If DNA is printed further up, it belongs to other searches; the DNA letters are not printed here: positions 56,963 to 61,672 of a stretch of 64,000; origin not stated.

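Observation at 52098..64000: Head-to-tail array of at least three ABCC-like ABC transporter paralogs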

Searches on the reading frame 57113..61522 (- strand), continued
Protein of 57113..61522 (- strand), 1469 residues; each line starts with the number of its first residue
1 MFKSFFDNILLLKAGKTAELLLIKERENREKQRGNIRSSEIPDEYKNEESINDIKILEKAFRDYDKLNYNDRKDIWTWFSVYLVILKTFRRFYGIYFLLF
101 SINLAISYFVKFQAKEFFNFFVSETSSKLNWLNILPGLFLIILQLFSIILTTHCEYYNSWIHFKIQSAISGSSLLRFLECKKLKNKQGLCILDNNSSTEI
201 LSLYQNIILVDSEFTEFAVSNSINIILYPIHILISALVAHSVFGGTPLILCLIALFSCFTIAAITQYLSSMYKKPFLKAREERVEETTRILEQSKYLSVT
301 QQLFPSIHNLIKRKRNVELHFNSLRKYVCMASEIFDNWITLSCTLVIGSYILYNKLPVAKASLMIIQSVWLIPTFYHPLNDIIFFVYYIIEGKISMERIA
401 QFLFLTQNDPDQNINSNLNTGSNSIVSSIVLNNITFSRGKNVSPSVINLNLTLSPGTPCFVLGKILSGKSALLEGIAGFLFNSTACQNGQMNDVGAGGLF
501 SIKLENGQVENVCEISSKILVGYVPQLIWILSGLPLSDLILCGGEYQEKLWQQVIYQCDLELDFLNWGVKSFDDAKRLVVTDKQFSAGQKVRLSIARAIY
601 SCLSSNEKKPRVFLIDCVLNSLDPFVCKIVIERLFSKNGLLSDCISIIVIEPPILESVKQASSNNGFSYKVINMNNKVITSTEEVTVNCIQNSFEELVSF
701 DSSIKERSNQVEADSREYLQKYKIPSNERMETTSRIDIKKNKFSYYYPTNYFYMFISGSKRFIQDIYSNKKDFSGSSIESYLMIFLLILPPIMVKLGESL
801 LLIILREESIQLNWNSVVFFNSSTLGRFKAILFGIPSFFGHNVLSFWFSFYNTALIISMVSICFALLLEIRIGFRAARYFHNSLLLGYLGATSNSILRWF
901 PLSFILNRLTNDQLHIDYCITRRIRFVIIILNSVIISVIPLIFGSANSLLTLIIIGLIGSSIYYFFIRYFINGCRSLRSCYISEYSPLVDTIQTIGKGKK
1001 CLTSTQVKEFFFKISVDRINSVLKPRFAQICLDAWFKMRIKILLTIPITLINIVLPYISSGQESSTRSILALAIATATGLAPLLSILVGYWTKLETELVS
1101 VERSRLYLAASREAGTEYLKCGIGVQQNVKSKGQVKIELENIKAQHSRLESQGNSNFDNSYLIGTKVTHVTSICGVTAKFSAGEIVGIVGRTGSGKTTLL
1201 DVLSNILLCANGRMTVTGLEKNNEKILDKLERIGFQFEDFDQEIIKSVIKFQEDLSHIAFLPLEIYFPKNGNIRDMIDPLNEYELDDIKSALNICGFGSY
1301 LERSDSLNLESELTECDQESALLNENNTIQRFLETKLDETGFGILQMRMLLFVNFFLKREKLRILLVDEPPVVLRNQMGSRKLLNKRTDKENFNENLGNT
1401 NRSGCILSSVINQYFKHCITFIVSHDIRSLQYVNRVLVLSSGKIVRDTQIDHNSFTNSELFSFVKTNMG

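Call 24: search_solved_structures(query=L001:4662-9230:+, max_evalue=0.001)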
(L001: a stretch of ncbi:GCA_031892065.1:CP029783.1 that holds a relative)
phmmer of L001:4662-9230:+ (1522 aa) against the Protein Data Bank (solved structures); distinct sequences matched with E-value up to 0.001: 88 (the best 60 are shown).
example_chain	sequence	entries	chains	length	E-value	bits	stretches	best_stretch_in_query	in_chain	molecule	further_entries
9u57_A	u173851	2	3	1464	5.9e-14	53.8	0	878-1120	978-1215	ABC transporter C family member 2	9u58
9li5_A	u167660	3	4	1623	1.2e-13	52.8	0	878-1120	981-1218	ABC transporter C family member 2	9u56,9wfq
8wi4_A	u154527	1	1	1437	1.8e-13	52.3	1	849-1065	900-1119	ATP-binding cassette sub-family C member 5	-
9li6_A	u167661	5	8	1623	2.9e-13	51.6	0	878-1120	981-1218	ABC transporter C family member 2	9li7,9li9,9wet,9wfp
5uak_A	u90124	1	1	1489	3.1e-13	51.5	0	509-582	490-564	Cystic fibrosis transmembrane conductance regulator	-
8fzq_A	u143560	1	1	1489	3.1e-13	51.5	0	509-582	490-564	Cystic fibrosis transmembrane conductance regulator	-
7svr_A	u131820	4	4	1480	3.1e-13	51.4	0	509-582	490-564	Cystic fibrosis transmembrane conductance regulator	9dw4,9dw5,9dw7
6msm_A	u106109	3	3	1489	6.5e-13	50.4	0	509-582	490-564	Cystic fibrosis transmembrane conductance regulator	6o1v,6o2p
7sv7_A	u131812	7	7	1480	6.6e-13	50.4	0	509-582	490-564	Cystic fibrosis transmembrane conductance regulator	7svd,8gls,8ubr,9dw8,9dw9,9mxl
9y1q_A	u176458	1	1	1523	7.4e-13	50.2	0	509-582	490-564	Cystic fibrosis transmembrane conductance regulator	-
8wi2_A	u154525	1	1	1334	1.4e-12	49.3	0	508-582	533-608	ATP-binding cassette sub-family C member 5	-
8wi5_A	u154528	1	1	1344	1.5e-12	49.2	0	508-582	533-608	ATP-binding cassette sub-family C member 5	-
8wi0_A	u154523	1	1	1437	2e-12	48.8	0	508-582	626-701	ATP-binding cassette sub-family C member 5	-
8wi3_A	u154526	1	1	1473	2.4e-12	48.5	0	507-582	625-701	ATP-binding cassette sub-family C member 5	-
8v7z_A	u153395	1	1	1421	4.9e-12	47.5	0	1163-1227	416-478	Cystic fibrosis transmembrane conductance regulator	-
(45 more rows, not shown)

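Call 48: find_encoding_contigs(protein=P0002, flank=10000, max_places=1)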
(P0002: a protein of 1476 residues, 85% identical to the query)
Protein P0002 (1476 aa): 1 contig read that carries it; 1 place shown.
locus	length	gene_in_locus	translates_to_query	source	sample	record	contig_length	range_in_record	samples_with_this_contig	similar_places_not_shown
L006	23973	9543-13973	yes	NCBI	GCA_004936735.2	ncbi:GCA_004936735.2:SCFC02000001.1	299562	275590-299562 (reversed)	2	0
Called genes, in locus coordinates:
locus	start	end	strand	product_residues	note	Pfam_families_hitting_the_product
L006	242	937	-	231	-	-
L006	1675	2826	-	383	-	PF00719:Pyrophosphatase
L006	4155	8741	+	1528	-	PF00005:ABC_tran (weak)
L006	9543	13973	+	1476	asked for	PF00005:ABC_tran (weak), PF13555:AAA_29 (faint), PF00005:ABC_tran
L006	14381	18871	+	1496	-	PF00005:ABC_tran (weak)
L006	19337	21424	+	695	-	PF13920:zf-C3HC4_3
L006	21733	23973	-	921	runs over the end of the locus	PF00415:RCC1 (weak), PF25390:WD40_RLD, PF25384:Alsin_RLD (faint), PF13540:RCC1_2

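Call 64: search_protein_representatives(protein=window:57671-61270:-)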
Query: 1200 residues. Proteins with E-value up to 0.001 (for the whole library): 4358; up to 1e-10: 802; up to 1e-30: 11. The best 150 are listed.
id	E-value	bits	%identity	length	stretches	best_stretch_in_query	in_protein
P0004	0.0e+00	1885.3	71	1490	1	1-1199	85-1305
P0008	1.2e-292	990.4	45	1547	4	2-333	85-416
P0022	2.1e-155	535.9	36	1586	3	661-1199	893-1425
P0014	1.0e-143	497.1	32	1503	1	1-1199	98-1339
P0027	1.1e-129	450.7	33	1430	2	756-1198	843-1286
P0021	6.8e-102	358.7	32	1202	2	633-1199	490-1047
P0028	2.0e-94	333.9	31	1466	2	758-1199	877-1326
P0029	4.1e-87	309.7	29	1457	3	772-1132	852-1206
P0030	1.7e-35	138.8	28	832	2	5-319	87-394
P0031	1.7e-31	125.5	26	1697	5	769-1134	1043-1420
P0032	4.1e-31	124.3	27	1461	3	762-1150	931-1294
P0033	3.6e-30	121.1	27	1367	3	761-1137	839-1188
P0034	3.9e-29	117.7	27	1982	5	762-1027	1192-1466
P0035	5.3e-29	117.3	28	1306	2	273-563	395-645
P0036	1.1e-28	116.2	26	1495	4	772-1033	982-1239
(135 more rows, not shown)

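Call 65: list_cluster_members(proteins=[P0027, P0028, P0029, P0030, P0031, P0032, P0033, P0034, P0035, P0036])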
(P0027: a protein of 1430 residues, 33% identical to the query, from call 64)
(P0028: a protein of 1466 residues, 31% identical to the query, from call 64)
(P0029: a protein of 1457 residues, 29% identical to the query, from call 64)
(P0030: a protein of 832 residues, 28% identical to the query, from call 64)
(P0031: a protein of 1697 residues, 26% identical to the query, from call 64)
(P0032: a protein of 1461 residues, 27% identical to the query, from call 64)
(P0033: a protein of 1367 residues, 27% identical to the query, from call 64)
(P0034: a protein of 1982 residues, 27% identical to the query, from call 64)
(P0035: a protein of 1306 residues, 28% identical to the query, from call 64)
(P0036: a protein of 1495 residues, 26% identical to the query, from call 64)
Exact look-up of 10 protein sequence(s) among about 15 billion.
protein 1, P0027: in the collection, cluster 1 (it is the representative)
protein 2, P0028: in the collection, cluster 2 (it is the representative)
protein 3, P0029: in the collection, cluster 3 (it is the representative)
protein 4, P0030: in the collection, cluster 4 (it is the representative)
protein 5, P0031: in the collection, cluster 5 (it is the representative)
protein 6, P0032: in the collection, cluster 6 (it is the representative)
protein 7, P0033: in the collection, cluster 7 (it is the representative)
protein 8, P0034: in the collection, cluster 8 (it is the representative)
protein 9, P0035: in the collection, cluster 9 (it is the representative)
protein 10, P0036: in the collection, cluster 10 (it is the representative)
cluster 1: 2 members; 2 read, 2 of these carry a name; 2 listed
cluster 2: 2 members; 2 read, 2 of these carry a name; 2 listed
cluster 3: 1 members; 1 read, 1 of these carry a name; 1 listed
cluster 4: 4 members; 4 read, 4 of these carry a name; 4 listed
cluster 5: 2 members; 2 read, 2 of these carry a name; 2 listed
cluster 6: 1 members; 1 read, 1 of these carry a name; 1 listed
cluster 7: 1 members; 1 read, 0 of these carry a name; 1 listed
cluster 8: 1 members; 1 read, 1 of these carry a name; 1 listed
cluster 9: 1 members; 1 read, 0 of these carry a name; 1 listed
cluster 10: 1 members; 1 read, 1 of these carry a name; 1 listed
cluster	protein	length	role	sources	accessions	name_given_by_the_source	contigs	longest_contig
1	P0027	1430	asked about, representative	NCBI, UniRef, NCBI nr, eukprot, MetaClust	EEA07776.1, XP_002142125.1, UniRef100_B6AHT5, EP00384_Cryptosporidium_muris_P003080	uncharacterized protein CMU_028500 [Cryptosporidium muris RN66] | AAA+ ATPase domain-containing protein n=1 Tax=Cryptosporidium muris (strain RN66) ... | XP_002142125.1 hypothetical protein [Cryptosporidium muris RN66]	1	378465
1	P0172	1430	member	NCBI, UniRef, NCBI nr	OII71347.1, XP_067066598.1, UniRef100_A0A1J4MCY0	hypothetical protein cand_025060 [Cryptosporidium andersoni] | ABC transporter domain-containing protein n=1 Tax=Cryptosporidium andersoni TaxID=117008 ...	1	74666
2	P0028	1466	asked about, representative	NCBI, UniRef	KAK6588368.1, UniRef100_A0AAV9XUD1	hypothetical protein RS030_6840 [Cryptosporidium xiaoi] | ABC transporter domain-containing protein n=1 Tax=Cryptosporidium xiaoi TaxID=659607 ...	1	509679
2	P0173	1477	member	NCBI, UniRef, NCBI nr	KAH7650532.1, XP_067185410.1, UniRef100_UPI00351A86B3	hypothetical protein FG379_003604 [Cryptosporidium bovis] | uncharacterized protein n=1 Tax=Cryptosporidium bovis TaxID=310047 RepID=UPI00351A86B3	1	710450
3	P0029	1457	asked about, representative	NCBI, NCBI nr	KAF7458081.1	ABC transporter [Cryptosporidium felis]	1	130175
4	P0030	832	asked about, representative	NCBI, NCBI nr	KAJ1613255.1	putative ABC transporter [Cryptosporidium canis]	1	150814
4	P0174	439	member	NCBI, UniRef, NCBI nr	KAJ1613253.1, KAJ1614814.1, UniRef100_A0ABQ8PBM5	putative ABC transporter [Cryptosporidium canis] | ABC transporter n=1 Tax=Cryptosporidium canis TaxID=195482 RepID=A0ABQ8PBM5_9CRYT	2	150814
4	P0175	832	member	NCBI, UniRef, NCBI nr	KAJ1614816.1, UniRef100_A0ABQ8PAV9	putative ABC transporter [Cryptosporidium canis] | ABC transporter n=1 Tax=Cryptosporidium canis TaxID=195482 RepID=A0ABQ8PAV9_9CRYT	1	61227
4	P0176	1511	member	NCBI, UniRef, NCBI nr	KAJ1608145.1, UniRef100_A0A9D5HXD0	putative ABC transporter [Cryptosporidium canis] | ABC transporter n=1 Tax=Cryptosporidium canis TaxID=195482 RepID=A0A9D5HXD0_9CRYT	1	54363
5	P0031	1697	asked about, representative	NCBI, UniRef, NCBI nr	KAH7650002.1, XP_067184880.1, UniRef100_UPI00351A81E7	ABC transporter with 9x transmembrande domains and 2xAAA [Cryptosporidium bovis] | ABC transporter with 9x transmembrande domains and 2xAAA n=1 Tax=Cryptosporidium bovis ...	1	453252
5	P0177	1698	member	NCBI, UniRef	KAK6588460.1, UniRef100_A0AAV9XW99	ABC transporter with 9x transmembrande domains and 2xAAA [Cryptosporidium xiaoi] | ABC transporter with 9x transmembrande domains and 2xAAA n=1 Tax=Cryptosporidium xiaoi ...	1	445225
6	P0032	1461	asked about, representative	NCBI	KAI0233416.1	hypothetical protein L0F63_003025, partial [Massospora cicadina]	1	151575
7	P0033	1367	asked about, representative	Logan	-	-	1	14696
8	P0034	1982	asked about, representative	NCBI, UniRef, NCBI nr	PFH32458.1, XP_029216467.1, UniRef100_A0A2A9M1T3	ABC transporter transmembrane region domain-containing protein [Besnoitia besnoiti] | ABC transporter transmembrane region domain-containing protein n=1 Tax=Besnoitia besnoiti ...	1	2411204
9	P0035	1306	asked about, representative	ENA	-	-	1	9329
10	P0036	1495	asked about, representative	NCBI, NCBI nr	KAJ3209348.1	hypothetical protein HDU67_006264 [Dinochytrium kinnereticum]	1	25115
